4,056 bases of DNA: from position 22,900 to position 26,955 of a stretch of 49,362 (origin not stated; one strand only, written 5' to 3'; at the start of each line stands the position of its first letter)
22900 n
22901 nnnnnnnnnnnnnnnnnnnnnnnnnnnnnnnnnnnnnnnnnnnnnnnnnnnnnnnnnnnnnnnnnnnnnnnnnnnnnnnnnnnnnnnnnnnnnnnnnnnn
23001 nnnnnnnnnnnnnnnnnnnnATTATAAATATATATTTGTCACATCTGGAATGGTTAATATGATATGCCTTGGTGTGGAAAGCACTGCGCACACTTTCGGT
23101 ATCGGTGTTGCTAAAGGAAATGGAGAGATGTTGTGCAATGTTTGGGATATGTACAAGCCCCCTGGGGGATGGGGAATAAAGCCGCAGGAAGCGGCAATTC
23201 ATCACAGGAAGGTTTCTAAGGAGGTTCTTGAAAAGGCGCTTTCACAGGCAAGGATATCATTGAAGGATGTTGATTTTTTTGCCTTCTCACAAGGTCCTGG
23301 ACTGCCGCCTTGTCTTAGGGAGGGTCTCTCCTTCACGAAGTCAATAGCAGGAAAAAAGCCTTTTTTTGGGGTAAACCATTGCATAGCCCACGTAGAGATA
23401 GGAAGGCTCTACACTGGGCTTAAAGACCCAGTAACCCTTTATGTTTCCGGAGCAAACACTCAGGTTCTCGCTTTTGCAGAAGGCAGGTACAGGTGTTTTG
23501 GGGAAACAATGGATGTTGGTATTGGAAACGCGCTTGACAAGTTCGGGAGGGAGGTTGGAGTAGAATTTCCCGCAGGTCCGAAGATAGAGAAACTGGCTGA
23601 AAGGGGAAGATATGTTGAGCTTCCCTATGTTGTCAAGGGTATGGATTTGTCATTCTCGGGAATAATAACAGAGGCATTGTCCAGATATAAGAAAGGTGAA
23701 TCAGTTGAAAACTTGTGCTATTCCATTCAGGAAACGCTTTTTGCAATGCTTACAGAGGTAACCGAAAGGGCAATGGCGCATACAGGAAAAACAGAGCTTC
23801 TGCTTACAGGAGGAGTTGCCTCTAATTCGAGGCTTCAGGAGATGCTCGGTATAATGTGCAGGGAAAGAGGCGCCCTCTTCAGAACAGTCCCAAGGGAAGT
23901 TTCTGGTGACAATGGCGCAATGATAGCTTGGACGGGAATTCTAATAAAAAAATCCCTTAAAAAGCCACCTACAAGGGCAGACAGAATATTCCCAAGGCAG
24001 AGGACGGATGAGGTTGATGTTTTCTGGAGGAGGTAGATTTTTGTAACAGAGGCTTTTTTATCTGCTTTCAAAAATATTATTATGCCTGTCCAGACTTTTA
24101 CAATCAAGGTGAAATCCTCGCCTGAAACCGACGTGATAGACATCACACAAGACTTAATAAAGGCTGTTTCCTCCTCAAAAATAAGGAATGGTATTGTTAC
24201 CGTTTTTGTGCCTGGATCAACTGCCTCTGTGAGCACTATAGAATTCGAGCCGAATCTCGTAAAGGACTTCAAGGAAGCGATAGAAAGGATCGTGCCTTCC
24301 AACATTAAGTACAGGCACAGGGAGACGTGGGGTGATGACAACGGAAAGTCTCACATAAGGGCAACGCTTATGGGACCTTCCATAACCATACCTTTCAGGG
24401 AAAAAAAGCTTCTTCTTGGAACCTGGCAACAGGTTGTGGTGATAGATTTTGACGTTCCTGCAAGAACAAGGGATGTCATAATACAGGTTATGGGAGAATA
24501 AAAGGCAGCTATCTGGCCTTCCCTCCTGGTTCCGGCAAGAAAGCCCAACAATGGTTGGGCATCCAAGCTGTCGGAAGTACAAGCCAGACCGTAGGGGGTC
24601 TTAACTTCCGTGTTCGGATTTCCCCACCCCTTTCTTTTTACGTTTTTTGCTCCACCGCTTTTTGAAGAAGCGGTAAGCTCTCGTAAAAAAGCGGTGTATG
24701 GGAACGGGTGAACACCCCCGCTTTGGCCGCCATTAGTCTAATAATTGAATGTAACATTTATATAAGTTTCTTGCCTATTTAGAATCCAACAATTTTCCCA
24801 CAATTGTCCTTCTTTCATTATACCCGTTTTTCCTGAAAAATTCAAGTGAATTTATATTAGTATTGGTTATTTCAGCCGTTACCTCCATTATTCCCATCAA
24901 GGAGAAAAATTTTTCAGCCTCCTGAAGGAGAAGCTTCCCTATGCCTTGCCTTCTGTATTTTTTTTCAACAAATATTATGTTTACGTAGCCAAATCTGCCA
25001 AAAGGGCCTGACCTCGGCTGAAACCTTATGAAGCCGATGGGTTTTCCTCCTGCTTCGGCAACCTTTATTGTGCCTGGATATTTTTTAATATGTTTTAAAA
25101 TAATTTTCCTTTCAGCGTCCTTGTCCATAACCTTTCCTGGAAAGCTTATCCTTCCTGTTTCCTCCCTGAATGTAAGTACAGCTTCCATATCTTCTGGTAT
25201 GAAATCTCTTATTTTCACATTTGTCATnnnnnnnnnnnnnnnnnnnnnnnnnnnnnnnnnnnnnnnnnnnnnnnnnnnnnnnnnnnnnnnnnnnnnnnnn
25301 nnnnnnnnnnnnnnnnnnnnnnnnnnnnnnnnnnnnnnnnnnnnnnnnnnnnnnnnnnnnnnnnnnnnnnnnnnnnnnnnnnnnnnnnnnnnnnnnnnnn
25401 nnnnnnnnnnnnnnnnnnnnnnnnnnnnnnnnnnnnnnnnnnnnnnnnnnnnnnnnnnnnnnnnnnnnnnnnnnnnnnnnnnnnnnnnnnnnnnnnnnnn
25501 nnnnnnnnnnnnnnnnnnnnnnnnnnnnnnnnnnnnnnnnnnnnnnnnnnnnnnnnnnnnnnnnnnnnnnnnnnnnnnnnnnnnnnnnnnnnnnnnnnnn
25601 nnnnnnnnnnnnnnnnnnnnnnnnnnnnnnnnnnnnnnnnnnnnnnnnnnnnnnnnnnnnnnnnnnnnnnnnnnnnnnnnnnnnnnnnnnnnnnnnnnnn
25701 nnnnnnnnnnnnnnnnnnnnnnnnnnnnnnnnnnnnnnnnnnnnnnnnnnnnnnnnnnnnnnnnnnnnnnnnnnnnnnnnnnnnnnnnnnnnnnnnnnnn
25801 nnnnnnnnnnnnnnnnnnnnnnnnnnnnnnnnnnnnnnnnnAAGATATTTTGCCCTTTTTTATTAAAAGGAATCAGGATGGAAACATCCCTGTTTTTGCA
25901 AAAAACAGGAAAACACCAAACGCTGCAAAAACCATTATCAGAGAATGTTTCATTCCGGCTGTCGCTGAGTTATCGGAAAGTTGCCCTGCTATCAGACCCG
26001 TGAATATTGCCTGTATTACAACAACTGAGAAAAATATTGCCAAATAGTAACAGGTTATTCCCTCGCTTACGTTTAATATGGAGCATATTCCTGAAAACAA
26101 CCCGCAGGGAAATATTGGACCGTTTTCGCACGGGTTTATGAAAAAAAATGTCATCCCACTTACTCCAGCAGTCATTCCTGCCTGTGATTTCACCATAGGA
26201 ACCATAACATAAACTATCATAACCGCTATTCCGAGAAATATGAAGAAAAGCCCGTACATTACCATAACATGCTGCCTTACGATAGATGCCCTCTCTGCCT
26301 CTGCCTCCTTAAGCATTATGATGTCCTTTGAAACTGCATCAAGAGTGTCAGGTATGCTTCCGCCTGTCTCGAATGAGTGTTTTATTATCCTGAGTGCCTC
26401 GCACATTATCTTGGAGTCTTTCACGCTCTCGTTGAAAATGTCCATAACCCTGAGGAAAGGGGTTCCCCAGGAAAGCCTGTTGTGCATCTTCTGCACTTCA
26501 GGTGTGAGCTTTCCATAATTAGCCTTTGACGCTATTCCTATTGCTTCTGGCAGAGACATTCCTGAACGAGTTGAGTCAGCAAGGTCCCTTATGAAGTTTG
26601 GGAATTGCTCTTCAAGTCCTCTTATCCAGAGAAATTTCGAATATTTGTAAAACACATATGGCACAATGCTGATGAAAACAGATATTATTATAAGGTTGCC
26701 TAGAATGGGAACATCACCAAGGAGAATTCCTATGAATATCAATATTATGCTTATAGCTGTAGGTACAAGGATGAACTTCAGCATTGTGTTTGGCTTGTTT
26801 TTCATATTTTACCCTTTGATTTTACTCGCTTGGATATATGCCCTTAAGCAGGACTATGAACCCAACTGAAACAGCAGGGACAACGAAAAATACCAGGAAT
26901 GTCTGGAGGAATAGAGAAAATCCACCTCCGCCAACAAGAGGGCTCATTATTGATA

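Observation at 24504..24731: Stand-alone 5S rRNA gene nearly twice normal length: about 79-nt insertion in loop C plus an extended helix IV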

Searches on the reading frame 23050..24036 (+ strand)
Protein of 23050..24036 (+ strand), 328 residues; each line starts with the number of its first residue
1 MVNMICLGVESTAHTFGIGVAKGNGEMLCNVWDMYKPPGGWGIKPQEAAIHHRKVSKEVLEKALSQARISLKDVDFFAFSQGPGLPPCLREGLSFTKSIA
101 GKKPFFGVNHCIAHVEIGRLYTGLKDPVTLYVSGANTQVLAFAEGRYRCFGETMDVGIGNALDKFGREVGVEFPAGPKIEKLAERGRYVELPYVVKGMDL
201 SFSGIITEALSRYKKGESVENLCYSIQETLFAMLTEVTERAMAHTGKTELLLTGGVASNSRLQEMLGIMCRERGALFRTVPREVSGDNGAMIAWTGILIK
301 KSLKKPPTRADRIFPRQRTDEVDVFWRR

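Call 9: search_protein_families(library=pfam, proteins=[window:23050-24036:+])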
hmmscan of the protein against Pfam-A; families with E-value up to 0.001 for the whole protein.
window:23050-24036:+ (328 aa): 2 families
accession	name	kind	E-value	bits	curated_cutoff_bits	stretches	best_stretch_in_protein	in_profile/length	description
PF00814.31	TsaD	-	5.7e-72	243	24.8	1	35-294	14-264/264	tRNA N6-adenosine threonylcarbamoyltransferase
PF22521.2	HypF_C_2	-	7.9e-10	39.3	27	1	174-288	118-235/241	Carbamoyltransferase, Kae1-like Domain, second subdomain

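Call 17: find_homologous_proteins(query=window:23050-24036:+, max_evalue=1e-40)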
Query window:23050-24036:+ (328 aa): 7998 proteins with E <= 1e-40 among 8000 candidates; the best 120 are listed.
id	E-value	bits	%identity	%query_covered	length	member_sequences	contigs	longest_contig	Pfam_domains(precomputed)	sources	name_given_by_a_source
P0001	8.7e-217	737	99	99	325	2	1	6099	PF00814.32,PF22521.3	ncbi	ncbi:MAG: bifunctional N(6)-L-threonylcarbamoyladenine synthase/serine/threonine protein kinase [Can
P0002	1.0e-169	582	79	98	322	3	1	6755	PF00814.32,PF22521.3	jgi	jgi:universal protein Kae1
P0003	1.7e-168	578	79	98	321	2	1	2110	PF00814.32,PF22521.3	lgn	-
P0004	1.5e-167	575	78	98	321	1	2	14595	PF00814.32,PF22521.3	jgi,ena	-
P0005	5.1e-166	570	77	99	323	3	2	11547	PF00814.32,PF22521.3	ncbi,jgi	jgi:universal protein Kae1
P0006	1.2e-163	562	75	98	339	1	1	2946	PF00814.32,PF22521.3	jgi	jgi:universal protein Kae1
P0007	3.1e-161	554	74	98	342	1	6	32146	PF00814.32,PF22521.3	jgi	jgi:glycoprotease/Kae1 family metallohydrolase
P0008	2.3e-158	545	74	98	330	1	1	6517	PF00814.32,PF22521.3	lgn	-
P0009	1.6e-155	535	70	98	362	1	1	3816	PF00814.32,PF22521.3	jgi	jgi:glycoprotease/Kae1 family metallohydrolase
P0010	5.3e-155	534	73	98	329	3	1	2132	PF00814.32,PF22521.3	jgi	jgi:universal protein Kae1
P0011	6.4e-155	533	73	98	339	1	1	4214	PF00814.32,PF22521.3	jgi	jgi:universal protein Kae1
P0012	1.0e-154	533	74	98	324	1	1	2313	PF00814.32,PF22521.3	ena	-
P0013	1.1e-153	529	73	98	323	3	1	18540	PF00814.32,PF22521.3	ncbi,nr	ncbi:MAG: KEOPS complex N(6)-L-threonylcarbamoyladenine synthase Kae1 [Candidatus Aenigmarchaeota ar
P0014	5.2e-151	520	72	98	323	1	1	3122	PF00814.32,PF22521.3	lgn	-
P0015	2.1e-150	518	69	99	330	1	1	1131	PF00814.32,PF22521.3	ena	-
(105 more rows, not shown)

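Call 18: find_encoding_contigs(protein=P0001, flank=6000, max_places=3)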
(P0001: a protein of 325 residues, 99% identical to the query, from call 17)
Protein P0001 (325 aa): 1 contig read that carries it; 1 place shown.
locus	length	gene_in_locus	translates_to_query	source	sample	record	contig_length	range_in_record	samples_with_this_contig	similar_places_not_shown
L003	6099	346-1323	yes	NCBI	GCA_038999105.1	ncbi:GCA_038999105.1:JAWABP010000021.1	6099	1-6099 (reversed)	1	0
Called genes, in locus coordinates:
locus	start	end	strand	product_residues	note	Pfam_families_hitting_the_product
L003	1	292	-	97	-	PF01411:tRNA-synt_2c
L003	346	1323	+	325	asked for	PF00814:TsaD, PF22521:HypF_C_2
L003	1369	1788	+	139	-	PF01894:YjbQ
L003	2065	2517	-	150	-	PF13302:Acetyltransf_3, PF00583:Acetyltransf_1, PF13673:Acetyltransf_10, PF13508:Acetyltransf_7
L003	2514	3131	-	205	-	-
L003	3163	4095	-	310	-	PF00482:T2SSF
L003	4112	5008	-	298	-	PF00482:T2SSF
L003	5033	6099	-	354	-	PF00437:T2SSE, PF27713:UCP018868 (faint), PF23989:PilB3_C (weak)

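Call 19: find_encoding_contigs(protein=P0004, flank=6000, max_places=3)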
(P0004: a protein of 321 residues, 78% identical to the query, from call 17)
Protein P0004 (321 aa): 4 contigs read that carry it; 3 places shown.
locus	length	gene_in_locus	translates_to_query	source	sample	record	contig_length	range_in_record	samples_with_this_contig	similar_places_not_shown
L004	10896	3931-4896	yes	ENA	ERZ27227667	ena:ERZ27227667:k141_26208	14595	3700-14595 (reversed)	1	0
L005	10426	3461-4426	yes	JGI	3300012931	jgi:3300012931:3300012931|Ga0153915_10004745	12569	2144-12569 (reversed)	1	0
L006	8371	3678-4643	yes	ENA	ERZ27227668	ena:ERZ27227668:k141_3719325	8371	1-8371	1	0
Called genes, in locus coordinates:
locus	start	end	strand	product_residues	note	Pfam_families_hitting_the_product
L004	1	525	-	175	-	?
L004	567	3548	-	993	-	PF00133:tRNA-synt_1, PF09334:tRNA-synt_1g, PF08264:Anticodon_1, PF19302:DUF5915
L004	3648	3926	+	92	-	PF07883:Cupin_2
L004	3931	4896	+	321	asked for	PF00814:TsaD, PF22521:HypF_C_2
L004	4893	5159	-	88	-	-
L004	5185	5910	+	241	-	PF13489:Methyltransf_23, PF03848:TehB (weak), PF13847:Methyltransf_31 (faint), PF08241:Methyltransf_11 (weak), PF08242:Methyltransf_12 (weak), PF13649:Methyltransf_25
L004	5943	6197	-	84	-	-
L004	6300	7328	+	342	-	PF00752:XPG_N, PF00867:XPG_I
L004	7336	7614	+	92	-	-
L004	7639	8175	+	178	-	-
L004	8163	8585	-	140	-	-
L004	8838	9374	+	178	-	PF01965:DJ-1_PfpI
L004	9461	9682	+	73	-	-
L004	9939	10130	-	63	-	-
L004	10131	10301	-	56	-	-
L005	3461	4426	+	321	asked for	PF00814:TsaD, PF22521:HypF_C_2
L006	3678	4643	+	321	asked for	PF00814:TsaD, PF22521:HypF_C_2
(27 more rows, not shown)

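Call 20: find_encoding_contigs(protein=P0005, flank=6000, max_places=3)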
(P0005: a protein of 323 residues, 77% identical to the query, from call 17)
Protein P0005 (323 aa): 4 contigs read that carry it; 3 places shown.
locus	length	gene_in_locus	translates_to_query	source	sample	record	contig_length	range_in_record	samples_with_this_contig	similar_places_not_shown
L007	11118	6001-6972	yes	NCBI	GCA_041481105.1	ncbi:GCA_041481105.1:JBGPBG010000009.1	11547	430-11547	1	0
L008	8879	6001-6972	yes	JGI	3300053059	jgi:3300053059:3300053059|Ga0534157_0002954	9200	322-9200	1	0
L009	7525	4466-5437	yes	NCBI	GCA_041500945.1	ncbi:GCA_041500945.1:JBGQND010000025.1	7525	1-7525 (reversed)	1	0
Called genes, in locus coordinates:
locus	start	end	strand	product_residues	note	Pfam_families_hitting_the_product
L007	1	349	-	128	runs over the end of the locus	-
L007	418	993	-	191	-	PF01966:HD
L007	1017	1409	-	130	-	-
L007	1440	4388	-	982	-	PF00133:tRNA-synt_1, PF09334:tRNA-synt_1g, PF08264:Anticodon_1, PF19302:DUF5915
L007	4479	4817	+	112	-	-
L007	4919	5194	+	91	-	PF01050:MannoseP_isomer (weak), PF07883:Cupin_2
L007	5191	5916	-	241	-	PF00173:Cyt-b5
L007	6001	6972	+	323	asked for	PF00814:TsaD, PF22521:HypF_C_2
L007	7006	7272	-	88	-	-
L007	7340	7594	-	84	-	-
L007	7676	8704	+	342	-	PF00752:XPG_N, PF00867:XPG_I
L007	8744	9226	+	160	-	-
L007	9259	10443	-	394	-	-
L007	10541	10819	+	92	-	-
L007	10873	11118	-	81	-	?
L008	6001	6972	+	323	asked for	PF00814:TsaD, PF22521:HypF_C_2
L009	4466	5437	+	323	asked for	PF00814:TsaD, PF22521:HypF_C_2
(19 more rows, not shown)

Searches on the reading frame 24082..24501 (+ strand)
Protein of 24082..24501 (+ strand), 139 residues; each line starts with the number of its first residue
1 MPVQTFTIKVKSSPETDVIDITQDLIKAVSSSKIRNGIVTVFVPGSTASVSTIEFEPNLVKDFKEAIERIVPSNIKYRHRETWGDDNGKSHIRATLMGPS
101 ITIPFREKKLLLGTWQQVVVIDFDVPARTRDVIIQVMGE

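Call 9: search_protein_families(library=pfam, proteins=[window:24082-24501:+])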
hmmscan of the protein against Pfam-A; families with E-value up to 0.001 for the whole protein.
window:24082-24501:+ (139 aa): 1 family
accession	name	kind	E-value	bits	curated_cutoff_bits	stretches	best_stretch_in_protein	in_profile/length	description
PF01894.22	UPF0047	-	1.3e-35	122.5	27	1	20-136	1-117/117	Uncharacterised protein family UPF0047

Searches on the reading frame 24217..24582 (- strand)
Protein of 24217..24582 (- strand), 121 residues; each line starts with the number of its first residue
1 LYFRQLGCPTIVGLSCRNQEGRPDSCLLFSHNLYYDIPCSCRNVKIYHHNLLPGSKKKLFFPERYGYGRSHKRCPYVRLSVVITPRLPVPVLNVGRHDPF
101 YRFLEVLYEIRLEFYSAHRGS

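Call 34: list_cluster_members(proteins=[L016:1299-1604:-, L016:1316-1540:-, L016:1294-1503:+, L016:1647-1967:-, L016:743-994:+, L016:243-635:-, window:24217-24582:-, window:24351-24566:-])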
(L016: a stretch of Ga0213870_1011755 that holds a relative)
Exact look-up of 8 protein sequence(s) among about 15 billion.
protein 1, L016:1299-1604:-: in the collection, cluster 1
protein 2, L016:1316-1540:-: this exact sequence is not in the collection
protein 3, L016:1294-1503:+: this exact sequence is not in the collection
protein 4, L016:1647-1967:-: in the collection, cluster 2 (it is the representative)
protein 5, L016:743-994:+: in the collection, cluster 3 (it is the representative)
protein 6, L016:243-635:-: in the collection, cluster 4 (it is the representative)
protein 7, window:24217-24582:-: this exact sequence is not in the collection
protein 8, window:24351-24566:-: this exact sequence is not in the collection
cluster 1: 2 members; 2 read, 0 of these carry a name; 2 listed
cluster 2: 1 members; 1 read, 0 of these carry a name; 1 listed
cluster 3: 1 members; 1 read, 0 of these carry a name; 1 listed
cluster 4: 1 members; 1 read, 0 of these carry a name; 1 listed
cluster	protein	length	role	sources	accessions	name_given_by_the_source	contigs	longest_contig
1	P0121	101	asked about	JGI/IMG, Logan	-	-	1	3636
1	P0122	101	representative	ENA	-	-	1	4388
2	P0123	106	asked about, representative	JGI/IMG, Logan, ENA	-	-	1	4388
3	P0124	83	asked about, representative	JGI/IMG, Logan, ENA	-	-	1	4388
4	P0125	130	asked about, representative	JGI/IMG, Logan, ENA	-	-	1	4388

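Call 36: find_encoding_contigs(protein=P0122, flank=5000, max_places=4)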
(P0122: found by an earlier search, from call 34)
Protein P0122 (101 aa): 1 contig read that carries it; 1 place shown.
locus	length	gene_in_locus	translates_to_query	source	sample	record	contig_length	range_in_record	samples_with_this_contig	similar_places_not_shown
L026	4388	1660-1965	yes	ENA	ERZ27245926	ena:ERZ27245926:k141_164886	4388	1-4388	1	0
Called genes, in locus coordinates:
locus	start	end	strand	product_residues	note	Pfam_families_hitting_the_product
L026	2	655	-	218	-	?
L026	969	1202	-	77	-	-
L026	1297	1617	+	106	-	-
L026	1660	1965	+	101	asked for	-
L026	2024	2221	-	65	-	-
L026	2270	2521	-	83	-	-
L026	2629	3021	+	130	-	PF12840:HTH_20, PF01022:HTH_5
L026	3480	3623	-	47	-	-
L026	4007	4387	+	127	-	?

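Call 37: find_homologous_proteins(query=P0121, max_evalue=10)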
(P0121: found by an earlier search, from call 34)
Query P0121 (101 aa): 1 proteins with E <= 10 among 2 candidates.
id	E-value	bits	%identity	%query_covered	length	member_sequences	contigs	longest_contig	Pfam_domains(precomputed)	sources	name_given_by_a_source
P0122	1.5e-61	223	99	100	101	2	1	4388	-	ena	-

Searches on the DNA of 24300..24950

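Call 4: search_rna_families(source=window, start=24300, end=24950, threshold=evalue, max_evalue=10, show_alignments=5)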
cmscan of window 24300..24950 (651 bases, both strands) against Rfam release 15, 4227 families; matches with E-value up to 10: 5.
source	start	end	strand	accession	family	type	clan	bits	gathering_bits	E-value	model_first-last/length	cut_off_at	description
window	24566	24734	-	RF00001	5S_rRNA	Gene; rRNA;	CL00113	26.6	38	0.0032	1-120/120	no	5S ribosomal RNA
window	24543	24639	+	RF02353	BjrC68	Gene; sRNA;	-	16.3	39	0.16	1-82/82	no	Bradyrhizobiaceae sRNA BjrC68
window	24720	24773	-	RF01929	bxd_1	Gene; lncRNA;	-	14.3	75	1.4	1-86/86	no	Bithoraxoid conserved region 1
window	24614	24659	-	RF03102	RAGATH-33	Gene; sRNA;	-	13.9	120.4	4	59-105/113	no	RAGATH-33 RNA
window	24893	24946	-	RF01880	Xist_exon1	Gene; lncRNA;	-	9.4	50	8.9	25-85/85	no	X-chromosome inactivation gene exon 1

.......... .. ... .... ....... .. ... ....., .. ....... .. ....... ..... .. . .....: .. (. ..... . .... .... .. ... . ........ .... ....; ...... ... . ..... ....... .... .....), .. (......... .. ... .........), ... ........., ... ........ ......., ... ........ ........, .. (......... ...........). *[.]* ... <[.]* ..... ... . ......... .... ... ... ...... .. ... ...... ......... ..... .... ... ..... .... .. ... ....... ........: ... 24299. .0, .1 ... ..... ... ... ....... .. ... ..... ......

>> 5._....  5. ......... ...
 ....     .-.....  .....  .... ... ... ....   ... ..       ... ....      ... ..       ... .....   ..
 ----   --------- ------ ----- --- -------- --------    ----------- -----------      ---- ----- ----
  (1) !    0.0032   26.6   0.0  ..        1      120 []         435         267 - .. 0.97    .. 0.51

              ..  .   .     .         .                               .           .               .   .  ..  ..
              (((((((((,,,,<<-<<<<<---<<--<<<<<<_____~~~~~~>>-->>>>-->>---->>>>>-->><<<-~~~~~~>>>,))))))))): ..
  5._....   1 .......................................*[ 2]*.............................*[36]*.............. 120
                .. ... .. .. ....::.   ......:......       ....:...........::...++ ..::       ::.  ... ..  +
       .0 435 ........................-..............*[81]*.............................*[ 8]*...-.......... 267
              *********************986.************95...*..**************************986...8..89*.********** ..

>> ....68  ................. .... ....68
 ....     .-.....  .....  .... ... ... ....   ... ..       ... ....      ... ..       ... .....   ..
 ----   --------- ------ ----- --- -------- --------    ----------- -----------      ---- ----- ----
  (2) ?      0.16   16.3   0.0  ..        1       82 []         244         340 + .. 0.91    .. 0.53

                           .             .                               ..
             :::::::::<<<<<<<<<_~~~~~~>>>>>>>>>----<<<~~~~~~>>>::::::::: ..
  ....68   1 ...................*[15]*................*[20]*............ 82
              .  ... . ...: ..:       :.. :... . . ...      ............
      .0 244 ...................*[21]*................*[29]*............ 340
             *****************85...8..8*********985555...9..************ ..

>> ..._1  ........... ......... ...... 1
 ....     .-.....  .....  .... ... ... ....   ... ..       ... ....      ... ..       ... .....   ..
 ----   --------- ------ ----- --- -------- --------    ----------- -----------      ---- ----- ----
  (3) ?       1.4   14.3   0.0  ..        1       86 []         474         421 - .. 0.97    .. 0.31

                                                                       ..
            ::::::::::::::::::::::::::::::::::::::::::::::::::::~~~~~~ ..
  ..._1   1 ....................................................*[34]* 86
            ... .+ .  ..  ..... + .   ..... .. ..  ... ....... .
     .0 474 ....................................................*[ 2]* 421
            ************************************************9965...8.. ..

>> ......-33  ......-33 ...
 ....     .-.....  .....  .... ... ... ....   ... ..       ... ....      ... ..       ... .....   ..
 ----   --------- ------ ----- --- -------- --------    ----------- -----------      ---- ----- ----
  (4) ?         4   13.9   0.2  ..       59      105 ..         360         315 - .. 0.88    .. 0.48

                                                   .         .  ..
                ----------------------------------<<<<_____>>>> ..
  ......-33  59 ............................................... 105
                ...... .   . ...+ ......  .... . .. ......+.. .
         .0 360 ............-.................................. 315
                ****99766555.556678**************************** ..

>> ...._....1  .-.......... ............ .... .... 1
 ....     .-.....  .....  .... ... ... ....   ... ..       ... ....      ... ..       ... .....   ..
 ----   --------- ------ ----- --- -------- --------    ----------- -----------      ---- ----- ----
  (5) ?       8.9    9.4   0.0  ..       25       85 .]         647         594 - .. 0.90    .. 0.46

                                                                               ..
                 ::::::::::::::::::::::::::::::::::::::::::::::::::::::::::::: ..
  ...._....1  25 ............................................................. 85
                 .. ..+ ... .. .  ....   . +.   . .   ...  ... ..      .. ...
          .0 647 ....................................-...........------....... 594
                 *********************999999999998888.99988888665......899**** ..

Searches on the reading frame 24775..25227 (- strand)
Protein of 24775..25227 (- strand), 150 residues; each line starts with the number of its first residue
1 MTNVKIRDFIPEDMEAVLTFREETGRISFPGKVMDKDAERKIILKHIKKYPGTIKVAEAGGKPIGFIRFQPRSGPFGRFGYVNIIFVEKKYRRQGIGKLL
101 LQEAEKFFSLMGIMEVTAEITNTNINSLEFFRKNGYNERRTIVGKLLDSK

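Call 9: search_protein_families(library=pfam, proteins=[window:24775-25227:-])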
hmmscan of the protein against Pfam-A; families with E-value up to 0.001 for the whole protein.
window:24775-25227:- (150 aa): 4 families
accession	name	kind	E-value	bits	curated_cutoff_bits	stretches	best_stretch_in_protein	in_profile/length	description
PF00583.31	Acetyltransf_1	-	9.4e-17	61.8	20.7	1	43-136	24-116/116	Acetyltransferase (GNAT) family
PF13508.13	Acetyltransf_7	-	5.2e-14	52.8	27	1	54-137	5-83/84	Acetyltransferase (GNAT) domain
PF13673.13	Acetyltransf_10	-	2.4e-11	44.2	23.6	1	53-138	32-109/128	Acetyltransferase (GNAT) domain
PF13302.13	Acetyltransf_3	-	6.2e-08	33.9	25.4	1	5-136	3-137/138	Acetyltransferase (GNAT) domain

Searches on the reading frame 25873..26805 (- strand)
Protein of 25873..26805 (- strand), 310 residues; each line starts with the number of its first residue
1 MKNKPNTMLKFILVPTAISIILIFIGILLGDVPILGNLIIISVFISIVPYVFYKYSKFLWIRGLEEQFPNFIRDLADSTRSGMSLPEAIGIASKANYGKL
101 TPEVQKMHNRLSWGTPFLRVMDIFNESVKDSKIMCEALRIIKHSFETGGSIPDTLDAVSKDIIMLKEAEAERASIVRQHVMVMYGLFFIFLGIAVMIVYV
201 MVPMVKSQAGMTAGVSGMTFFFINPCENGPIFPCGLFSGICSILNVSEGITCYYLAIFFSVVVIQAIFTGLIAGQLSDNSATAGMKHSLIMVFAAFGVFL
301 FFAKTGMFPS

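Call 9: search_protein_families(library=pfam, proteins=[window:25873-26805:-])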
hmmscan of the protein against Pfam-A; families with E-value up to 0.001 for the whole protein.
window:25873-26805:- (310 aa): 1 family
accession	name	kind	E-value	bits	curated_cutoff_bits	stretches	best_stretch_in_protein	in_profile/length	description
PF00482.28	T2SSF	-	1.3e-15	57.9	25.2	1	71-198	1-124/125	Type II secretion system (T2SS), protein F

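Call 10: find_encoding_contigs(protein=window:25873-26805:-, flank=10000, max_places=6)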
Protein window:25873-26805:- (310 aa): no gene with exactly this product is on record in the collection.
